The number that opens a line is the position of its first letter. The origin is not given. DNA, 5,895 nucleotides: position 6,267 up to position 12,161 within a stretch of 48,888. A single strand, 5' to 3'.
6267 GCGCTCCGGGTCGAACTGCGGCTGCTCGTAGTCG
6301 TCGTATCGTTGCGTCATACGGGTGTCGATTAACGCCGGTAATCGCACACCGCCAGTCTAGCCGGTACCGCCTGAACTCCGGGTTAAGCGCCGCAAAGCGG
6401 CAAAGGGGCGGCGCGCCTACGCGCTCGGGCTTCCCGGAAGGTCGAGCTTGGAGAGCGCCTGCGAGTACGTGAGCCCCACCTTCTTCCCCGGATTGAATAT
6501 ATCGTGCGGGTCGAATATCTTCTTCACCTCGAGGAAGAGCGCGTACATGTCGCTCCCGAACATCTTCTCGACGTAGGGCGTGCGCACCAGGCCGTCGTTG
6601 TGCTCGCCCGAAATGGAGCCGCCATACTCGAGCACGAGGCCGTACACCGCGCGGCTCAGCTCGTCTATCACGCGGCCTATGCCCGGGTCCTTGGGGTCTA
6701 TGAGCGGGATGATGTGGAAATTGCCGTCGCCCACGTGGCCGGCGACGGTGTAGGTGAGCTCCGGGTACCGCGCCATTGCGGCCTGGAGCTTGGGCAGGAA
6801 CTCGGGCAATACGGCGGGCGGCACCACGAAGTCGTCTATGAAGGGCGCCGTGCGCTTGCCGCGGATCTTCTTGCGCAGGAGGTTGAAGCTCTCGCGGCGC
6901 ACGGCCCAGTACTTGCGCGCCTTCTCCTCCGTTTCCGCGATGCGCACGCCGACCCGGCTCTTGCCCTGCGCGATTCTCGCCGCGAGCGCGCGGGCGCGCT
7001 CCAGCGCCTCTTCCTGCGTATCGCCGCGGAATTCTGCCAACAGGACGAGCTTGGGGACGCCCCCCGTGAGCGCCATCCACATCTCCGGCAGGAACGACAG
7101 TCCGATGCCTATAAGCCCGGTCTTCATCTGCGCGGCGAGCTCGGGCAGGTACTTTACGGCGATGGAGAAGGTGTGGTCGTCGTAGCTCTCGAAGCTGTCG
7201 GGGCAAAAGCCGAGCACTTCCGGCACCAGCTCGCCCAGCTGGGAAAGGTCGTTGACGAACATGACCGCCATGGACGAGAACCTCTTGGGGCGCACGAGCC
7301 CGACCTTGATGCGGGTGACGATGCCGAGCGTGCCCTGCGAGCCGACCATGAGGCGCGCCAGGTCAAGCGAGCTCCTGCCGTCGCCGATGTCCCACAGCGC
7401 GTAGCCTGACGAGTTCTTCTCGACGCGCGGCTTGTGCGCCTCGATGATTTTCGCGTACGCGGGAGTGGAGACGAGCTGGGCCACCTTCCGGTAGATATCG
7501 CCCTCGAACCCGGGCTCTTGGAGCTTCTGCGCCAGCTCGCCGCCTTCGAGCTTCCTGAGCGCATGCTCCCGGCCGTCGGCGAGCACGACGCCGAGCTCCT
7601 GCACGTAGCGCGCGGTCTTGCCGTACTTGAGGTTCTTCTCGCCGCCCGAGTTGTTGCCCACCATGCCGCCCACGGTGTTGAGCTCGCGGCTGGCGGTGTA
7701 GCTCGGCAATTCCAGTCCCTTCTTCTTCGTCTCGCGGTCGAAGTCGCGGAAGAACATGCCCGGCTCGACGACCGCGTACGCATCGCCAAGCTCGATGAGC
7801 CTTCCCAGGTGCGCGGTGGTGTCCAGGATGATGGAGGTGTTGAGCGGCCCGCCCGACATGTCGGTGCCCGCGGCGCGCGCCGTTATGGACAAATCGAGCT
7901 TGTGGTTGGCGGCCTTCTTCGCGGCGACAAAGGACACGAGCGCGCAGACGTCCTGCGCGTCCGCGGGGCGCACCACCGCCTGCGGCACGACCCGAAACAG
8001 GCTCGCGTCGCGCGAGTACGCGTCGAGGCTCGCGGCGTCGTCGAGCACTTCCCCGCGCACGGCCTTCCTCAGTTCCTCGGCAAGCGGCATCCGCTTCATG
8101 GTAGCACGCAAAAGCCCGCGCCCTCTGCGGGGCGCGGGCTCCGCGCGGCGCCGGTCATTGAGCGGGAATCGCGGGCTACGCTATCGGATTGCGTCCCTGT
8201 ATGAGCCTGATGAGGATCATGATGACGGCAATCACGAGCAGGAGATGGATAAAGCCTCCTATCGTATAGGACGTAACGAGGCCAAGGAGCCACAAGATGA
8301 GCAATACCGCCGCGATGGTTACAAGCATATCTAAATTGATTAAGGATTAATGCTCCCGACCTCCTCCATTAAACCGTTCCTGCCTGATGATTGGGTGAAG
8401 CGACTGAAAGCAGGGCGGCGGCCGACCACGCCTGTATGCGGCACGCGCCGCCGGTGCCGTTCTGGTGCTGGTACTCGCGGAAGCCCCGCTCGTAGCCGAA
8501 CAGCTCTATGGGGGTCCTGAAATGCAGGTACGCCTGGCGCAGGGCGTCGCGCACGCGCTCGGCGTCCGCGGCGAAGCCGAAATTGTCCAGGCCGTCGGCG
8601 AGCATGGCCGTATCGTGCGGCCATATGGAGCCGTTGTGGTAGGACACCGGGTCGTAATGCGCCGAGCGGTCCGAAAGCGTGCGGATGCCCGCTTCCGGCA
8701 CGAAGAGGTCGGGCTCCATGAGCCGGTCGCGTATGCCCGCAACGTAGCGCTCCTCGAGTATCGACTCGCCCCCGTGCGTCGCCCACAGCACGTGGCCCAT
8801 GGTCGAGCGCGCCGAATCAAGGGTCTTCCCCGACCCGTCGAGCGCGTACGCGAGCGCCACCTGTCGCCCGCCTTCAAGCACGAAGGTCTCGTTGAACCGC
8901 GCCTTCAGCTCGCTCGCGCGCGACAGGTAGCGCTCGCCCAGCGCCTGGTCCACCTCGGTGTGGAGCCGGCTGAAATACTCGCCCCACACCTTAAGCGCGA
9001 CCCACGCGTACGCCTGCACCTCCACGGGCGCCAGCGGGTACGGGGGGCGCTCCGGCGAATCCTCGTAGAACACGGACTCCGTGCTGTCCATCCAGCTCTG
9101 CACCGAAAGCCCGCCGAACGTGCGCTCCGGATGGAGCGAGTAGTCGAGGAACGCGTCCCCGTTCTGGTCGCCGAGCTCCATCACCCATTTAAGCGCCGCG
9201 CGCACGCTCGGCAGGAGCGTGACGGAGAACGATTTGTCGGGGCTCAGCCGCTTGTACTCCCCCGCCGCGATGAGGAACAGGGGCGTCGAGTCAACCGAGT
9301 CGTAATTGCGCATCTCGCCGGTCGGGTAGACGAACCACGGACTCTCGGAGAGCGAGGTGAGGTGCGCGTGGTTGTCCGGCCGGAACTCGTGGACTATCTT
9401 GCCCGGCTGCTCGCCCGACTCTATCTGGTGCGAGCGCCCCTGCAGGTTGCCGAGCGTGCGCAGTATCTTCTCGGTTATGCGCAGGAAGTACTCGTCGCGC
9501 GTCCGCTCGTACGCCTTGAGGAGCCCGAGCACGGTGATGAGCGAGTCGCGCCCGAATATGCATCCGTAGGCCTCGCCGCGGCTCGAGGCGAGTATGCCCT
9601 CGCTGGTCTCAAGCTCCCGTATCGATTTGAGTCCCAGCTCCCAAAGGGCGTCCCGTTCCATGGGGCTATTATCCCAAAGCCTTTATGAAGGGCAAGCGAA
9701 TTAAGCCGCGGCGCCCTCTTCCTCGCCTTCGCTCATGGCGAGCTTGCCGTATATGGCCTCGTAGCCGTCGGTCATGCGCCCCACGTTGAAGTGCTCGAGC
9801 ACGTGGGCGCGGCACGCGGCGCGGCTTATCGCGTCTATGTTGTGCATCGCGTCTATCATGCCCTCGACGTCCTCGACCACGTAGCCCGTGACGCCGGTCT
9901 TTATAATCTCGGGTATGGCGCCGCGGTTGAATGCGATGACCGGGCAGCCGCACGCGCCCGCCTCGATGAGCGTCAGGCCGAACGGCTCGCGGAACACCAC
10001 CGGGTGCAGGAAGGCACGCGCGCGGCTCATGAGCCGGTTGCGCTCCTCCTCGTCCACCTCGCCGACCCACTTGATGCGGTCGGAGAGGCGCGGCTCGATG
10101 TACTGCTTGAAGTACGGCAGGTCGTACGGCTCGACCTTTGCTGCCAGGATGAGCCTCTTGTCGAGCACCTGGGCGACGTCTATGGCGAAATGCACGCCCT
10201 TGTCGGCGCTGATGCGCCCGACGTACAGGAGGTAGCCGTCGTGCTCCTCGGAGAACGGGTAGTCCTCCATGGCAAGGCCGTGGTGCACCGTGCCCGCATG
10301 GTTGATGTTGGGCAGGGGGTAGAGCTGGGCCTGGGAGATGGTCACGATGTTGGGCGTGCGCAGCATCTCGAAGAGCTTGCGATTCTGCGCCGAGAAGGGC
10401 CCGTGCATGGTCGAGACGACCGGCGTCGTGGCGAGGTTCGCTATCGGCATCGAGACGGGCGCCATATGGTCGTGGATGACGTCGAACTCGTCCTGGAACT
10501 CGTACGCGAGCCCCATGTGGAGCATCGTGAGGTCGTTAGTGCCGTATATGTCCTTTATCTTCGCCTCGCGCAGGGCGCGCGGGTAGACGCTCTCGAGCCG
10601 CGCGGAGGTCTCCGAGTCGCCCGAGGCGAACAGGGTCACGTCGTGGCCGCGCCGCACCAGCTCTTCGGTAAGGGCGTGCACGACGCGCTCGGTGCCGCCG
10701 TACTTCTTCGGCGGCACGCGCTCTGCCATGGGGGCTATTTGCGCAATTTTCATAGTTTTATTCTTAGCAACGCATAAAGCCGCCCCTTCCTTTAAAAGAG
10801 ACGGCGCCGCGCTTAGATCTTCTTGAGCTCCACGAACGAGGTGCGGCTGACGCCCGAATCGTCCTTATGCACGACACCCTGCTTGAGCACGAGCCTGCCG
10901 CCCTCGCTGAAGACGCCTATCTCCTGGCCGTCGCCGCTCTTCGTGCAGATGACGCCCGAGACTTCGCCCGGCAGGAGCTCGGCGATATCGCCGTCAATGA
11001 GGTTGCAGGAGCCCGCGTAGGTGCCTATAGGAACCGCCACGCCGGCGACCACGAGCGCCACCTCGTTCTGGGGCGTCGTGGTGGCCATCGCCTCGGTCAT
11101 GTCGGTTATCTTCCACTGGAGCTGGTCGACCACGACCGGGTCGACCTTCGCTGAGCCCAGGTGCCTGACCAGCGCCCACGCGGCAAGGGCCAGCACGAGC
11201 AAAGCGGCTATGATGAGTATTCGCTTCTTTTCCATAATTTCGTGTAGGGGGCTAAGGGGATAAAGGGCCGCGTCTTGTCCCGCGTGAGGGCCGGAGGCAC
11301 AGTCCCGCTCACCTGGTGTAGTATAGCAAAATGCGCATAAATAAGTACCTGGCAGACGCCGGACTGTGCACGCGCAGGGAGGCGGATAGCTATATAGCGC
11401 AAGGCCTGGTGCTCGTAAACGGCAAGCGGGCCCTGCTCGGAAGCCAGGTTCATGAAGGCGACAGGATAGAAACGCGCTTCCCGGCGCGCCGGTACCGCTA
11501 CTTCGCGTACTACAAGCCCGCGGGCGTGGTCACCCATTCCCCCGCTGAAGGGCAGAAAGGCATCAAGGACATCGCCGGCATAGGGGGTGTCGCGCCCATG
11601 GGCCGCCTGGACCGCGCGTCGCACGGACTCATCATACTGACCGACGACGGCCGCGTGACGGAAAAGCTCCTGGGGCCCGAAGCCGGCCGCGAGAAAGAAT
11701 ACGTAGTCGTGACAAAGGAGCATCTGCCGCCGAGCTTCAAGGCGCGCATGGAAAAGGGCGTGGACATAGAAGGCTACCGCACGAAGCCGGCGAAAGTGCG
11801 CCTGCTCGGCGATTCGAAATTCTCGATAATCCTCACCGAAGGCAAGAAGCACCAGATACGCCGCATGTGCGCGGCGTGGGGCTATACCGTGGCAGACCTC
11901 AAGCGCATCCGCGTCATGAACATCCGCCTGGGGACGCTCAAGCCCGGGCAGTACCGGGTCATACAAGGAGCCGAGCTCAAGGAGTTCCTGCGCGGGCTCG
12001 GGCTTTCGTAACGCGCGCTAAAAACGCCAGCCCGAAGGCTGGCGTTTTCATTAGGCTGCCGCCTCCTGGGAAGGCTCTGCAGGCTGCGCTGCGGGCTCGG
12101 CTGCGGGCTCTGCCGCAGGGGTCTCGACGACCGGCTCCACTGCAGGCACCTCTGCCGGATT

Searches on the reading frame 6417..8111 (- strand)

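Call 32: search_protein_families(library=pfam, proteins=[window:6417-8111:-], max_evalue=0.0001)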
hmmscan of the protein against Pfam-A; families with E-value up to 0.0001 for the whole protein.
window:6417-8111:- (564 aa): 2 families
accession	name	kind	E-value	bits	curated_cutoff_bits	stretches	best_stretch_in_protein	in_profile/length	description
PF02913.24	FAD-oxidase_C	-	7.9e-47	160.5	21.2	1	279-543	5-247/248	FAD linked oxidases, C-terminal domain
PF01565.28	FAD_binding_4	-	6.1e-25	88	26.4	1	43-183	1-136/139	FAD binding domain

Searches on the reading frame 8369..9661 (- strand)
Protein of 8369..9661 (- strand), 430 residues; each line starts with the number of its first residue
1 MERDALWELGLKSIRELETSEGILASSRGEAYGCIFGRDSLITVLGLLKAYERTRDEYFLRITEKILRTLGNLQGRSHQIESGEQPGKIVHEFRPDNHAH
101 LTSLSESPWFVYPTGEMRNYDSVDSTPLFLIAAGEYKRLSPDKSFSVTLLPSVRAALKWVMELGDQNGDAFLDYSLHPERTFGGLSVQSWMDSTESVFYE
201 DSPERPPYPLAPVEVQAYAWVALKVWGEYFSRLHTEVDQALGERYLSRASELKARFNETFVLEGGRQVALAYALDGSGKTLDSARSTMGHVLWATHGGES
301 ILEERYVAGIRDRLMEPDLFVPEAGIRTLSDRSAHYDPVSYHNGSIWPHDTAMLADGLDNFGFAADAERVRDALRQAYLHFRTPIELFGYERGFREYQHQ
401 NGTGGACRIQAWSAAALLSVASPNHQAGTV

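Call 32: search_protein_families(library=pfam, proteins=[window:8369-9661:-], max_evalue=0.0001)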
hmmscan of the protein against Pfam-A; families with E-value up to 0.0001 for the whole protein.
window:8369-9661:- (430 aa): 2 families
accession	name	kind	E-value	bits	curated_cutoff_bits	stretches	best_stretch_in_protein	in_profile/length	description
PF22422.2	MGH1-like_GH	-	2.1e-11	44.4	27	1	240-378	197-328/356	Mannosylglycerate hydrolase MGH1-like glycoside hydrolase domain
PF06202.20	GDE_C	-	4.2e-11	42.8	21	1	115-418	72-366/367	Amylo-alpha-1,6-glucosidase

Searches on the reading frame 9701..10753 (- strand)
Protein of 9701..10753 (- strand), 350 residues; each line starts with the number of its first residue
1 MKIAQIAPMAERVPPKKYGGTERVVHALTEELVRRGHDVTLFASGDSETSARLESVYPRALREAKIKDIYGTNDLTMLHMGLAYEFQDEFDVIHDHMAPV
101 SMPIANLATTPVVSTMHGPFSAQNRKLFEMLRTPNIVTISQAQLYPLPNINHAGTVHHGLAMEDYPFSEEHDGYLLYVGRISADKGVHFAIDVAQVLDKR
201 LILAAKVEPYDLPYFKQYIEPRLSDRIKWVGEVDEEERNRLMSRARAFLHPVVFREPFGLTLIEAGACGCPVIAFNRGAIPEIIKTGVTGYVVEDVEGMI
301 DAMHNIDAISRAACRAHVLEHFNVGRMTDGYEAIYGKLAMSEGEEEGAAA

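Call 32: search_protein_families(library=pfam, proteins=[window:9701-10753:-], max_evalue=0.0001)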
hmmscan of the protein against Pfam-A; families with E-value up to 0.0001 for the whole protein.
window:9701-10753:- (350 aa): 5 families
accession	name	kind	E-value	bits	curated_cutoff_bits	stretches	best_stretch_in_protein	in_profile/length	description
PF13692.12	Glyco_trans_1_4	-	4.5e-24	85.8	27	1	174-305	3-138/142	Glycosyl transferases group 1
PF00534.26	Glycos_transf_1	-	1.1e-23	84.1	26.4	1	170-296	13-143/172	Glycosyl transferases group 1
PF13439.12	Glyco_transf_4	-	1.1e-13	52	28.5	1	18-126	1-125/170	Glycosyltransferase Family 4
PF13579.12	Glyco_trans_4_4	-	4.9e-10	40.4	29.7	1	19-119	1-104/158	Glycosyl transferase 4-like domain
PF13524.12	Glyco_trans_1_2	-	1.7e-05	25.2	25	1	226-326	28-138/144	Glycosyl transferase-like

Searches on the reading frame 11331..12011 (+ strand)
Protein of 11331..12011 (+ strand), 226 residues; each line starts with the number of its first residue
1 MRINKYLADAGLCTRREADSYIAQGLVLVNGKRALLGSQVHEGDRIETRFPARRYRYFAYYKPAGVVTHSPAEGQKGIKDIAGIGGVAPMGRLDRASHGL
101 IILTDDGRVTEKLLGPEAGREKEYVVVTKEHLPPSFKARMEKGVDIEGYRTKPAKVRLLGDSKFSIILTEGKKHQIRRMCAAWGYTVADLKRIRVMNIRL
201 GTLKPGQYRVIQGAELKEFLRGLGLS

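Call 14: search_protein_families(library=pfam, proteins=[window:11331-12011:+], max_evalue=0.001)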
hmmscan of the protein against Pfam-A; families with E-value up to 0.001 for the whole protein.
window:11331-12011:+ (226 aa): 2 families
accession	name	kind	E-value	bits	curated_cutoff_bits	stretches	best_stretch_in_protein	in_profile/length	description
PF00849.27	PseudoU_synth_2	-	2.6e-16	60.6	26.8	1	57-182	2-152/152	RNA pseudouridylate synthase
PF01479.30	S4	-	3.9e-12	46.1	22.8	1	1-46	1-48/48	S4 domain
